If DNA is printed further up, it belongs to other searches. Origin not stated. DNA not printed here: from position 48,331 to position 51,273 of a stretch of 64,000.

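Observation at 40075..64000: Array of four intact plus one decayed pyrogallol-transhydroxylase-like Mo enzyme gene pairs with dedicated uptake and regulators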

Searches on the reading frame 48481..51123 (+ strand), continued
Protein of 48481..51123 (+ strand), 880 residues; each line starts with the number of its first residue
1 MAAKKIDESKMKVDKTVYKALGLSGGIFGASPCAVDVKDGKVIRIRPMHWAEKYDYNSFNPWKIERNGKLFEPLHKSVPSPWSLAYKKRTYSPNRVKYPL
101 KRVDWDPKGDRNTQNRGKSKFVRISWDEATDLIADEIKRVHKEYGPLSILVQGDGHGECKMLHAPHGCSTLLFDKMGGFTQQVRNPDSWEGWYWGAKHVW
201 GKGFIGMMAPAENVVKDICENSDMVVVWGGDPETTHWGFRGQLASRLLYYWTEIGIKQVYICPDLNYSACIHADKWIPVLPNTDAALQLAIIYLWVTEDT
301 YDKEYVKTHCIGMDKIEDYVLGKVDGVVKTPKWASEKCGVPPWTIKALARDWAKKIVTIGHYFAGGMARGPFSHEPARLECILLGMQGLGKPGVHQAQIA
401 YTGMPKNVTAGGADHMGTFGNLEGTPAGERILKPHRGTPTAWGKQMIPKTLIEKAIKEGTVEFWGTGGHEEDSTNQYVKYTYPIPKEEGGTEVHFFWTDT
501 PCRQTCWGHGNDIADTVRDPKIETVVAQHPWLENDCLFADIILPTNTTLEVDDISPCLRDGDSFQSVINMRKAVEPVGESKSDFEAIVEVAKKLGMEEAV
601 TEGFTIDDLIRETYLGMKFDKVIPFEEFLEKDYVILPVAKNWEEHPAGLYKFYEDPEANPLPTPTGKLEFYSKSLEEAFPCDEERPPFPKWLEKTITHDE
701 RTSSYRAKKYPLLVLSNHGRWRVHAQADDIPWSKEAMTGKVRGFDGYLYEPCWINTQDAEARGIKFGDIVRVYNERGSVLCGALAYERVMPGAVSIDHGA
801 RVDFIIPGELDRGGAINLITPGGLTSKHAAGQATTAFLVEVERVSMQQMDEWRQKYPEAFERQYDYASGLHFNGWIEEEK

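Call 12: find_homologous_proteins(query=window:48481-51123:+, max_evalue=1e-20)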
Query window:48481-51123:+ (880 aa): 5660 proteins with E <= 1e-20 among 8000 candidates; the best 120 are listed.
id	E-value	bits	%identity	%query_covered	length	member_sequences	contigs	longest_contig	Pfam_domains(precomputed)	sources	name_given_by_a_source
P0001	0.0e+0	2073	97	100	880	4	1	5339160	PF21423.3,PF00384.28,PF01568.28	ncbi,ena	-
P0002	0.0e+0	1996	93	100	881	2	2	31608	PF21423.3,PF00384.28,PF01568.28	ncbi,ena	-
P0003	0.0e+0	1956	91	100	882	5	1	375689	PF21423.3,PF00384.28,PF01568.28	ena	-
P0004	0.0e+0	1823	85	99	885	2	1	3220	PF21423.3,PF00384.28,PF01568.28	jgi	jgi:anaerobic selenocysteine-containing dehydrogenase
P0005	0.0e+0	1787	83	98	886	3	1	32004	PF21423.3,PF00384.28,PF01568.28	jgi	-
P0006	0.0e+0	1787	83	100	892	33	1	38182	PF21423.3,PF00384.28,PF01568.28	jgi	jgi:trimethylamine-N-oxide reductase (cytochrome c)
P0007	0.0e+0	1783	83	100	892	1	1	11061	PF21423.3,PF00384.28,PF01568.28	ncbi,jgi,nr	ncbi:MAG: molybdopterin-dependent oxidoreductase [Clostridiales Family XIII bacterium]|jgi:trimethyl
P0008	0.0e+0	1778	82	98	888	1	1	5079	PF21423.3,PF00384.28,PF01568.28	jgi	-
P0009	0.0e+0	1774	83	98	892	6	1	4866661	PF21423.3,PF00384.28,PF01568.28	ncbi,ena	-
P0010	0.0e+0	1770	82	99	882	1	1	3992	PF21423.3,PF00384.28,PF01568.28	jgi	jgi:trimethylamine-N-oxide reductase (cytochrome c)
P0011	0.0e+0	1768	82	98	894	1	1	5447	PF21423.3,PF00384.28,PF01568.28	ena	-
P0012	0.0e+0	1761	82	98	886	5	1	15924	PF21423.3,PF00384.28,PF01568.28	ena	-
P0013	0.0e+0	1758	82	98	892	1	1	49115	PF21423.3,PF00384.28,PF01568.28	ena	-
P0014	0.0e+0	1754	82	98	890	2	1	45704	PF21423.3,PF00384.28,PF01568.28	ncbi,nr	ncbi:MAG: molybdopterin-dependent oxidoreductase [Oscillospiraceae bacterium]|nr:molybdopterin-depen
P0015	0.0e+0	1744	80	98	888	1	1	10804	PF21423.3,PF00384.28,PF01568.28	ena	-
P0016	0.0e+0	1744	81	99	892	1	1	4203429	PF21423.3,PF00384.28,PF01568.28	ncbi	-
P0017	0.0e+0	1707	79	98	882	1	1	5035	PF21423.3,PF00384.28,PF01568.28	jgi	-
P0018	0.0e+0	1687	78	98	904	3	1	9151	PF21423.3,PF00384.28,PF01568.28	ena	-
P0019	0.0e+0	1676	78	98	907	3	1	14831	PF21423.3,PF00384.28,PF01568.28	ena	-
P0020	0.0e+0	1670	76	100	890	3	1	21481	PF21423.3,PF00384.28,PF01568.28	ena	-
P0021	0.0e+0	1666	77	99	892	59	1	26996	PF21423.3,PF00384.28,PF01568.28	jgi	jgi:anaerobic selenocysteine-containing dehydrogenase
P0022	0.0e+0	1663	77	98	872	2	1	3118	PF21423.3,PF00384.28,PF01568.28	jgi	-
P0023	0.0e+0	1662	77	99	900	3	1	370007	PF21423.3,PF00384.28,PF01568.28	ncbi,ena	-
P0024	0.0e+0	1657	77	98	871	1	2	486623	PF21423.3,PF00384.28,PF01568.28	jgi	-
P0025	0.0e+0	1657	77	100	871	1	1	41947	PF21423.3,PF00384.28,PF01568.28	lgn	-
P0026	0.0e+0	1651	77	99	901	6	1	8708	PF21423.3,PF00384.28,PF01568.28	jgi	-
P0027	0.0e+0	1640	76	99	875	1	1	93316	PF21423.3,PF00384.28,PF01568.28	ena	-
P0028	0.0e+0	1633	76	98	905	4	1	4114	PF21423.3,PF00384.28,PF01568.28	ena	-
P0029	0.0e+0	1632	75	99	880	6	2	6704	PF21423.3,PF00384.28,PF01568.28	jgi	jgi:molybdopterin guanine dinucleotide-containing S/N-oxide reductase-like protein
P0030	0.0e+0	1614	74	99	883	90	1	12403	PF21423.3,PF00384.28,PF01568.28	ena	-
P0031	0.0e+0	1613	75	98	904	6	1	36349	PF21423.3,PF00384.28,PF01568.28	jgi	-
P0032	0.0e+0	1613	75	99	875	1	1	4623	PF21423.3,PF00384.28,PF01568.28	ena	-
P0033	0.0e+0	1609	74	100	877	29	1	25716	PF21423.3,PF00384.28,PF01568.28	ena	-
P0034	0.0e+0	1606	73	100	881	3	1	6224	PF21423.3,PF00384.28,PF01568.28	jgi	jgi:anaerobic selenocysteine-containing dehydrogenase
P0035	0.0e+0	1606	75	99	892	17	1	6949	PF21423.3,PF00384.28,PF01568.28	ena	-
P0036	0.0e+0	1604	74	100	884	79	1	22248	PF21423.3,PF00384.28,PF01568.28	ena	-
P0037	0.0e+0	1603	74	98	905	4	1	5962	PF21423.3,PF00384.28,PF01568.28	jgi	jgi:molybdopterin guanine dinucleotide-containing S/N-oxide reductase-like protein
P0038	0.0e+0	1600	74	99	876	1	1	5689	PF21423.3,PF00384.28,PF01568.28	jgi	jgi:anaerobic selenocysteine-containing dehydrogenase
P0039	0.0e+0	1600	74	99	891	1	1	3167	PF21423.3,PF00384.28,PF01568.28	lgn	-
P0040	0.0e+0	1599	73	99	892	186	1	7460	PF21423.3,PF00384.28,PF01568.28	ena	-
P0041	0.0e+0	1599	74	99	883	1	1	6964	PF21423.3,PF00384.28,PF01568.28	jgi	-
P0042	0.0e+0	1596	74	99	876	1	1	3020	PF21423.3,PF00384.28,PF01568.28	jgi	jgi:anaerobic selenocysteine-containing dehydrogenase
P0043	0.0e+0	1591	74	99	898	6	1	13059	PF21423.3,PF00384.28,PF01568.28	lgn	-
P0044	0.0e+0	1590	74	99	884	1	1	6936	PF21423.3,PF00384.28,PF01568.28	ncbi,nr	ncbi:MAG: molybdopterin-dependent oxidoreductase [Thermoleophilia bacterium]|nr:molybdopterin-depend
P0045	0.0e+0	1589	73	98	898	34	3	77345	PF21423.3,PF00384.28,PF01568.28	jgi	jgi:molybdopterin guanine dinucleotide-containing S/N-oxide reductase-like protein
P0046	0.0e+0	1586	74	98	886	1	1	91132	PF21423.3,PF00384.28,PF01568.28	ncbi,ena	-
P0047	0.0e+0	1583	72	100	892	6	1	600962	PF21423.3,PF00384.28,PF01568.28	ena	-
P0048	0.0e+0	1580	74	98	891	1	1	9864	PF21423.3,PF00384.28,PF01568.28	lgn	-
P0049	0.0e+0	1576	73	99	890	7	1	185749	PF21423.3,PF00384.28,PF01568.28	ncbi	-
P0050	0.0e+0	1566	72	99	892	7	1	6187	PF21423.3,PF00384.28,PF01568.28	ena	-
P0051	0.0e+0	1558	72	100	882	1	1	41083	PF21423.3,PF00384.28,PF01568.28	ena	-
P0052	0.0e+0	1552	72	98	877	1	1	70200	PF21423.3,PF00384.28,PF01568.28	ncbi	ncbi:molybdopterin-dependent oxidoreductase [Chloroflexota bacterium]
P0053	0.0e+0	1552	72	98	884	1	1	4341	PF21423.3,PF00384.28,PF01568.28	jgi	jgi:molybdopterin guanine dinucleotide-containing S/N-oxide reductase-like protein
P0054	0.0e+0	1551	71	98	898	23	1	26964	PF21423.3,PF00384.28,PF01568.28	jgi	jgi:trimethylamine-N-oxide reductase (cytochrome c)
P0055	0.0e+0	1548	72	99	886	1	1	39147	PF21423.3,PF00384.28,PF01568.28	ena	-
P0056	0.0e+0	1546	70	100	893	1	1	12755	PF21423.3,PF00384.28,PF01568.28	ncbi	-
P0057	0.0e+0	1546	72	99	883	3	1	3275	PF21423.3,PF00384.28,PF01568.28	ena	-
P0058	0.0e+0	1546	72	98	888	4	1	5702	PF21423.3,PF00384.28,PF01568.28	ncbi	-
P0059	0.0e+0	1541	70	99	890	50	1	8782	PF21423.3,PF00384.28,PF01568.28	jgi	-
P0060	0.0e+0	1532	72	99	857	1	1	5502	PF21423.3,PF00384.28,PF01568.28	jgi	jgi:anaerobic selenocysteine-containing dehydrogenase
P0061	0.0e+0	1531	71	98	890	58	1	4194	PF21423.3,PF00384.28,PF01568.28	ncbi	-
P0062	0.0e+0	1515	69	98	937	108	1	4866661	PF21423.3,PF00384.28,PF01568.28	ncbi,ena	-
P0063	0.0e+0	1515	69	99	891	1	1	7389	PF21423.3,PF00384.28,PF01568.28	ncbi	-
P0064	0.0e+0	1513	69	99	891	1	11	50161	PF21423.3,PF00384.28,PF01568.28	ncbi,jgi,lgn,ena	jgi:trimethylamine-N-oxide reductase (cytochrome c)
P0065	0.0e+0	1509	69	99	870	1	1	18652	PF21423.3,PF00384.28,PF01568.28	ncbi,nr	ncbi:MAG: molybdopterin-dependent oxidoreductase [Deltaproteobacteria bacterium]|nr:molybdopterin-de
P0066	0.0e+0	1507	69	99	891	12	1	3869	PF21423.3,PF00384.28,PF01568.28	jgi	jgi:trimethylamine-N-oxide reductase (cytochrome c)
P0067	0.0e+0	1505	69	99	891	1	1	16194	PF21423.3,PF00384.28,PF01568.28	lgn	-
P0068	0.0e+0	1505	70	98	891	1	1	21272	PF21423.3,PF00384.28,PF01568.28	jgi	jgi:molybdopterin guanine dinucleotide-containing S/N-oxide reductase-like protein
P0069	0.0e+0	1504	70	98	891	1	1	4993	PF21423.3,PF00384.28,PF01568.28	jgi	-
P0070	0.0e+0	1499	70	98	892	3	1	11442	PF21423.3,PF00384.28,PF01568.28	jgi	jgi:molybdopterin guanine dinucleotide-containing S/N-oxide reductase-like protein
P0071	0.0e+0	1498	70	98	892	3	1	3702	PF21423.3,PF00384.28,PF01568.28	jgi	-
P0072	0.0e+0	1493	69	99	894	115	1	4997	PF21423.3,PF00384.28,PF01568.28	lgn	-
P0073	0.0e+0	1492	70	98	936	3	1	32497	PF21423.3,PF00384.28,PF01568.28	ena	-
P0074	0.0e+0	1489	70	98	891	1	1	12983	PF21423.3,PF00384.28,PF01568.28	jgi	jgi:molybdopterin guanine dinucleotide-containing S/N-oxide reductase-like protein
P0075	0.0e+0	1489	70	98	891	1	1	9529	PF21423.3,PF00384.28,PF01568.28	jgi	jgi:molybdopterin guanine dinucleotide-containing S/N-oxide reductase-like protein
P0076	0.0e+0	1483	69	98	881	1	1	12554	PF21423.3,PF00384.28,PF01568.28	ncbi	-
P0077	0.0e+0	1470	68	99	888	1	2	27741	PF21423.3,PF00384.28,PF01568.28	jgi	jgi:molybdopterin guanine dinucleotide-containing S/N-oxide reductase-like protein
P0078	0.0e+0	1456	68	98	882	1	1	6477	PF21423.3,PF00384.28,PF01568.28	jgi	-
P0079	0.0e+0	1437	66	98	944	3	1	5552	PF21423.3,PF00384.28,PF01568.28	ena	-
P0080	0.0e+0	1399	67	98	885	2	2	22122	PF21423.3,PF00384.28,PF01568.28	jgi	-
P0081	0.0e+0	1397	67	99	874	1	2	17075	PF21423.3,PF00384.28,PF01568.28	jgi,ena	-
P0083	0.0e+0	1396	67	99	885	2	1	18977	PF21423.3,PF00384.28,PF01568.28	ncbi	-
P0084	0.0e+0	1385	66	99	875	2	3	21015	PF21423.3,PF00384.28,PF01568.28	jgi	-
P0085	0.0e+0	1380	65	100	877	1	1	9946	PF21423.3,PF00384.28,PF01568.28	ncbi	-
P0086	0.0e+0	1379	65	100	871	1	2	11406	PF21423.3,PF00384.28,PF01568.28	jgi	jgi:molybdopterin guanine dinucleotide-containing S/N-oxide reductase-like protein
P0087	0.0e+0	1379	65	100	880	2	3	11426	PF21423.3,PF00384.28,PF01568.28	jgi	jgi:molybdopterin guanine dinucleotide-containing S/N-oxide reductase-like protein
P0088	0.0e+0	1375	66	99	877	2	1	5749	PF21423.3,PF00384.28,PF01568.28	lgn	-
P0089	0.0e+0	1375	66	98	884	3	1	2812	PF21423.3,PF00384.28,PF01568.28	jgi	jgi:molybdopterin guanine dinucleotide-containing S/N-oxide reductase-like protein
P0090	0.0e+0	1373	65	99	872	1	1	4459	PF21423.3,PF00384.28,PF01568.28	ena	-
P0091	0.0e+0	1372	65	98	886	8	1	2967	PF21423.3,PF00384.28,PF01568.28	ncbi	-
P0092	0.0e+0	1372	64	100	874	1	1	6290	PF21423.3,PF00384.28,PF01568.28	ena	-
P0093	0.0e+0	1369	66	100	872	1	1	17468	PF21423.3,PF00384.28,PF01568.28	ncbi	-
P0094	0.0e+0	1369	64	100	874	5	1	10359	PF21423.3,PF00384.28,PF01568.28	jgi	-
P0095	0.0e+0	1368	65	100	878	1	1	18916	PF21423.3,PF00384.28,PF01568.28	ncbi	-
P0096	0.0e+0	1367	65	100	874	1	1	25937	PF21423.3,PF00384.28,PF01568.28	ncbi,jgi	-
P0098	0.0e+0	1364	65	99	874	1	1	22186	PF21423.3,PF00384.28,PF01568.28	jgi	jgi:trimethylamine-N-oxide reductase (cytochrome c)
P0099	0.0e+0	1364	65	99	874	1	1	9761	PF21423.3,PF00384.28,PF01568.28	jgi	jgi:molybdopterin guanine dinucleotide-containing S/N-oxide reductase-like protein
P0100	0.0e+0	1364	64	99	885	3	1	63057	PF21423.3,PF00384.28,PF01568.28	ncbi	ncbi:molybdopterin-dependent oxidoreductase [Chloroflexota bacterium]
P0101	0.0e+0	1363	65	100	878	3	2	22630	PF21423.3,PF00384.28,PF01568.28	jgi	-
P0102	0.0e+0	1363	66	98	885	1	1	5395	PF21423.3,PF00384.28,PF01568.28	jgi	-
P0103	0.0e+0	1362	64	100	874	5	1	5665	PF21423.3,PF00384.28,PF01568.28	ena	-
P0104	0.0e+0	1362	65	98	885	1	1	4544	PF21423.3,PF00384.28,PF01568.28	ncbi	-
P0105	0.0e+0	1361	64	100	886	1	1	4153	PF21423.3,PF00384.28,PF01568.28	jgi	jgi:molybdopterin guanine dinucleotide-containing S/N-oxide reductase-like protein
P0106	0.0e+0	1360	65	99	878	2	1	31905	PF21423.3,PF00384.28,PF01568.28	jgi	jgi:molybdopterin guanine dinucleotide-containing S/N-oxide reductase-like protein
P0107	0.0e+0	1359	64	100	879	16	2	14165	PF21423.3,PF00384.28,PF01568.28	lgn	-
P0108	0.0e+0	1359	65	100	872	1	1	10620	PF21423.3,PF00384.28,PF01568.28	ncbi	-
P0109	0.0e+0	1359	64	100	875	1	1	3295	PF21423.3,PF00384.28,PF01568.28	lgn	-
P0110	0.0e+0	1358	65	100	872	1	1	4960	PF21423.3,PF00384.28,PF01568.28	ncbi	-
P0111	0.0e+0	1358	65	98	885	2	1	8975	PF21423.3,PF00384.28,PF01568.28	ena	-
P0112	0.0e+0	1358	64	100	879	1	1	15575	PF21423.3,PF00384.28,PF01568.28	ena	-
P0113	0.0e+0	1358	64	100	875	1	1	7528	PF21423.3,PF00384.28,PF01568.28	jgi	jgi:molybdopterin guanine dinucleotide-containing S/N-oxide reductase-like protein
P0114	0.0e+0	1357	66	99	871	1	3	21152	PF21423.3,PF00384.28,PF01568.28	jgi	jgi:molybdopterin guanine dinucleotide-containing S/N-oxide reductase-like protein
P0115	0.0e+0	1357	65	99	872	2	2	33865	PF21423.3,PF00384.28,PF01568.28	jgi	-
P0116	0.0e+0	1356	63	99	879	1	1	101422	PF21423.3,PF00384.28,PF01568.28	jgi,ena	-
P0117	0.0e+0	1356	64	98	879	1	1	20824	PF21423.3,PF00384.28,PF01568.28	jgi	jgi:anaerobic selenocysteine-containing dehydrogenase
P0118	0.0e+0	1355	64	100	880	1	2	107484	PF21423.3,PF00384.28,PF01568.28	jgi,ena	-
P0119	0.0e+0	1355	65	100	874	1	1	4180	PF21423.3,PF00384.28,PF01568.28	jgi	jgi:molybdopterin guanine dinucleotide-containing S/N-oxide reductase-like protein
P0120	0.0e+0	1354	64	100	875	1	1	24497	PF21423.3,PF00384.28,PF01568.28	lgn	-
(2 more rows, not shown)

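Call 27: find_encoding_contigs(protein=P0014, flank=10000, max_places=2)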
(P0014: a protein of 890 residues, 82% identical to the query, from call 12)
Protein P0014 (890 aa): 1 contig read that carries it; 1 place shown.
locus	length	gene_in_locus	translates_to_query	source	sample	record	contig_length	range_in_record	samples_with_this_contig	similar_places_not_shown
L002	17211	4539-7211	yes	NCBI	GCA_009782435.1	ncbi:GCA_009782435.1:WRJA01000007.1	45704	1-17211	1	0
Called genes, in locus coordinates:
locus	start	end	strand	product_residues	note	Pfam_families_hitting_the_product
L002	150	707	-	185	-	PF01558:POR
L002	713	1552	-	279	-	PF02775:TPP_enzyme_C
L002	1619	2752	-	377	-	PF01855:POR_N, PF17147:PFOR_II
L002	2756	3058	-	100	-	PF13183:Fer4_8 (faint), PF13484:Fer4_16 (faint), PF17179:Fer4_22 (faint), PF00037:Fer4 (weak), PF12837:Fer4_6 (weak), PF13237:Fer4_10, PF14697:Fer4_21 (weak), PF12838:Fer4_7, +4 more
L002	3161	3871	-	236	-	-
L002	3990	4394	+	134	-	PF01814:Hemerythrin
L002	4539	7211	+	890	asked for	PF21423:AhtL-like_1st, PF00384:Molybdopterin, PF01568:Molydop_binding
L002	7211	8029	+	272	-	PF13247:Fer4_11, PF13187:Fer4_9 (weak), PF12797:Fer4_2 (weak), PF12837:Fer4_6 (weak), PF13237:Fer4_10 (weak), PF00037:Fer4, PF12838:Fer4_7 (weak), PF13620:CarboxypepD_reg, +1 more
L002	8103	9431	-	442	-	-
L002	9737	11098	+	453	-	-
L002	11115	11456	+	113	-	PF03992:ABM (weak)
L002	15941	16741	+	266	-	PF00881:Nitroreductase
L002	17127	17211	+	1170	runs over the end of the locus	PF00395:SLH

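Call 28: find_encoding_contigs(protein=P0052, flank=10000, max_places=2)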
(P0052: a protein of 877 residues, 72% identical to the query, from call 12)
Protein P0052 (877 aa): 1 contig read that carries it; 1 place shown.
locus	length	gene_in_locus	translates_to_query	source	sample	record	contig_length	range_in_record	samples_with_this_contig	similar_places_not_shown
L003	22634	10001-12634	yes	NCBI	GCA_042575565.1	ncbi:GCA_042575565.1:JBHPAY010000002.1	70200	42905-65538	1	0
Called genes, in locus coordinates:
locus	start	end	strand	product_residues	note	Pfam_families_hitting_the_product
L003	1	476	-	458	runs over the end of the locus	PF03972:MmgE_PrpD_N, PF19305:MmgE_PrpD_C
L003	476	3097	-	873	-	PF21423:AhtL-like_1st, PF00384:Molybdopterin, PF01568:Molydop_binding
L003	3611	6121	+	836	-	PF21423:AhtL-like_1st, PF00384:Molybdopterin, PF01568:Molydop_binding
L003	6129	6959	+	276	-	PF13247:Fer4_11, PF13620:CarboxypepD_reg, PF13715:CarbopepD_reg_2 (weak)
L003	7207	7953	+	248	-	PF00392:GntR, PF14502:HTH_41 (faint), PF07729:FCD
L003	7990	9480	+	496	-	PF00171:Aldedh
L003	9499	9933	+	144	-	-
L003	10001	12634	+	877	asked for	PF21423:AhtL-like_1st (weak), PF00384:Molybdopterin, PF01568:Molydop_binding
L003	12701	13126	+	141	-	PF00903:Glyoxalase, PF13468:Glyoxalase_3, PF13669:Glyoxalase_4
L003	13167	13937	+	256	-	PF00106:adh_short, PF08659:KR (weak), PF13561:adh_short_C2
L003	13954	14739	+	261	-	PF00106:adh_short, PF08659:KR, PF13561:adh_short_C2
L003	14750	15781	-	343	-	PF01208:URO-D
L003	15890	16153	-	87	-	-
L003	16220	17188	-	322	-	PF00005:ABC_tran, PF08352:oligo_HPY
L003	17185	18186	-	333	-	PF00005:ABC_tran, PF02463:SMC_N (faint), PF13304:AAA_21 (weak), PF08352:oligo_HPY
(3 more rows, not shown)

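Call 29: find_encoding_contigs(protein=P0016, flank=10000, max_places=2)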
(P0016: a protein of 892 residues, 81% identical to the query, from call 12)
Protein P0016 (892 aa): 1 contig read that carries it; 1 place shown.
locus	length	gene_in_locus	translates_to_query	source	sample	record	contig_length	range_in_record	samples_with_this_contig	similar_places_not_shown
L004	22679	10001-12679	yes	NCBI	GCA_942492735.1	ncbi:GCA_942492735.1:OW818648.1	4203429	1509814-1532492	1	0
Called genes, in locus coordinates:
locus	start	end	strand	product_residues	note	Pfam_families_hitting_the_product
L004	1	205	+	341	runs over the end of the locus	PF03734:YkuD (weak)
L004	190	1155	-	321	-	PF05050:Methyltransf_21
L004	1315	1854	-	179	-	-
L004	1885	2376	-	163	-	PF00588:SpoU_methylase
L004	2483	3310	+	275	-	PF13484:Fer4_16 (faint), PF00037:Fer4 (faint), PF12838:Fer4_7 (faint), PF13187:Fer4_9 (weak), PF13237:Fer4_10 (faint)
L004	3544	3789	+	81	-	-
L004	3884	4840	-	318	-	PF05050:Methyltransf_21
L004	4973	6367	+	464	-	PF07833:Cu_amine_oxidN1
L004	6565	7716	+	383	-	PF04055:Radical_SAM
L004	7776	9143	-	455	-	PF01098:FTSW_RODA_SPOVE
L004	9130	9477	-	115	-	PF03551:PadR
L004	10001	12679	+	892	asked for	PF21423:AhtL-like_1st, PF00384:Molybdopterin, PF01568:Molydop_binding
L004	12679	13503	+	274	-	PF12797:Fer4_2 (faint), PF12837:Fer4_6 (faint), PF13247:Fer4_11, PF13187:Fer4_9 (weak), PF00037:Fer4 (weak), PF13237:Fer4_10 (weak), PF12838:Fer4_7 (weak), PF13620:CarboxypepD_reg (faint)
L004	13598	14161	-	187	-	PF01613:Flavin_Reduct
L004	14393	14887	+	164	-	-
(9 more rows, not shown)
